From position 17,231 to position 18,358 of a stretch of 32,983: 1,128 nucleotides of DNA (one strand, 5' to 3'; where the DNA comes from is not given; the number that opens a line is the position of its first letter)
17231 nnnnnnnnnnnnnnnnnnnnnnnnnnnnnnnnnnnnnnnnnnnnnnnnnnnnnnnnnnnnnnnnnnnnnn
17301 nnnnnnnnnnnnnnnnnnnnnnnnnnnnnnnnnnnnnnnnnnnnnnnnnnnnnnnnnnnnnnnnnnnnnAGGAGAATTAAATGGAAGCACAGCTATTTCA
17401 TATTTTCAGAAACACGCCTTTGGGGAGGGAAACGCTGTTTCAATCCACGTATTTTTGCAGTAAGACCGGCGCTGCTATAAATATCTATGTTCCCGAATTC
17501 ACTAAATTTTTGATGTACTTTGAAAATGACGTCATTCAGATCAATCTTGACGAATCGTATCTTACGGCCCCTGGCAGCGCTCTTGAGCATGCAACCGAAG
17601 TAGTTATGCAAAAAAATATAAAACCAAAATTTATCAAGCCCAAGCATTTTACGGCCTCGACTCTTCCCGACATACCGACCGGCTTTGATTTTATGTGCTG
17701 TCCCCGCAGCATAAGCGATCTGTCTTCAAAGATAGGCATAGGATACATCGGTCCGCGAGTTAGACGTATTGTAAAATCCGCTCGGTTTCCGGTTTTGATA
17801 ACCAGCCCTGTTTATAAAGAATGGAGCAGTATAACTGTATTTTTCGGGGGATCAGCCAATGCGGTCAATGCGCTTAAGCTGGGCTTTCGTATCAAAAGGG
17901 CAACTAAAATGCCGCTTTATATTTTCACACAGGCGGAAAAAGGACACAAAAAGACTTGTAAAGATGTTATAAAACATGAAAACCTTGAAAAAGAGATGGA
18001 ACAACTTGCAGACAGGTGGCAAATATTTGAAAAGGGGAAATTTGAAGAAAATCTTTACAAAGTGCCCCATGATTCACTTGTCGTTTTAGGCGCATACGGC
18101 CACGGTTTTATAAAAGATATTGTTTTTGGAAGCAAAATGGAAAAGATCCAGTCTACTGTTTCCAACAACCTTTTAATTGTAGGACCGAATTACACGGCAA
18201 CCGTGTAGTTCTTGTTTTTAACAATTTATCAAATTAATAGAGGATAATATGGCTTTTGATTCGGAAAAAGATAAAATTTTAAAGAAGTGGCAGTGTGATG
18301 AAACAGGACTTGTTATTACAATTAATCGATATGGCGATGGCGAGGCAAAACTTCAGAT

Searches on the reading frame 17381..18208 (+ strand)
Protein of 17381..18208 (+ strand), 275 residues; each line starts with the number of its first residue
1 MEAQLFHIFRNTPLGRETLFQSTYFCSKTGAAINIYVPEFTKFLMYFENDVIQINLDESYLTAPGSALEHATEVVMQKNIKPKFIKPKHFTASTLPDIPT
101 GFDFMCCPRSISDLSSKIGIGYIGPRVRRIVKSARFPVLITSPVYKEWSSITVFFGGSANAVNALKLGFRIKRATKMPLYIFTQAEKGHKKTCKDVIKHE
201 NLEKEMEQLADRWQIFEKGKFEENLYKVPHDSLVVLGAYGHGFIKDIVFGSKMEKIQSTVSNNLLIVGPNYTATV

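Call 6: search_protein_families(library=pfam, proteins=[window:17381-18208:+], max_evalue=1)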
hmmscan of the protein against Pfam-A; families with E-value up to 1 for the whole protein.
window:17381-18208:+ (275 aa): 1 family
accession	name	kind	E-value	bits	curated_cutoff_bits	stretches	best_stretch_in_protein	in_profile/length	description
PF00582.32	Usp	-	0.3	12.1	24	0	232-267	105-140/141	Universal stress protein family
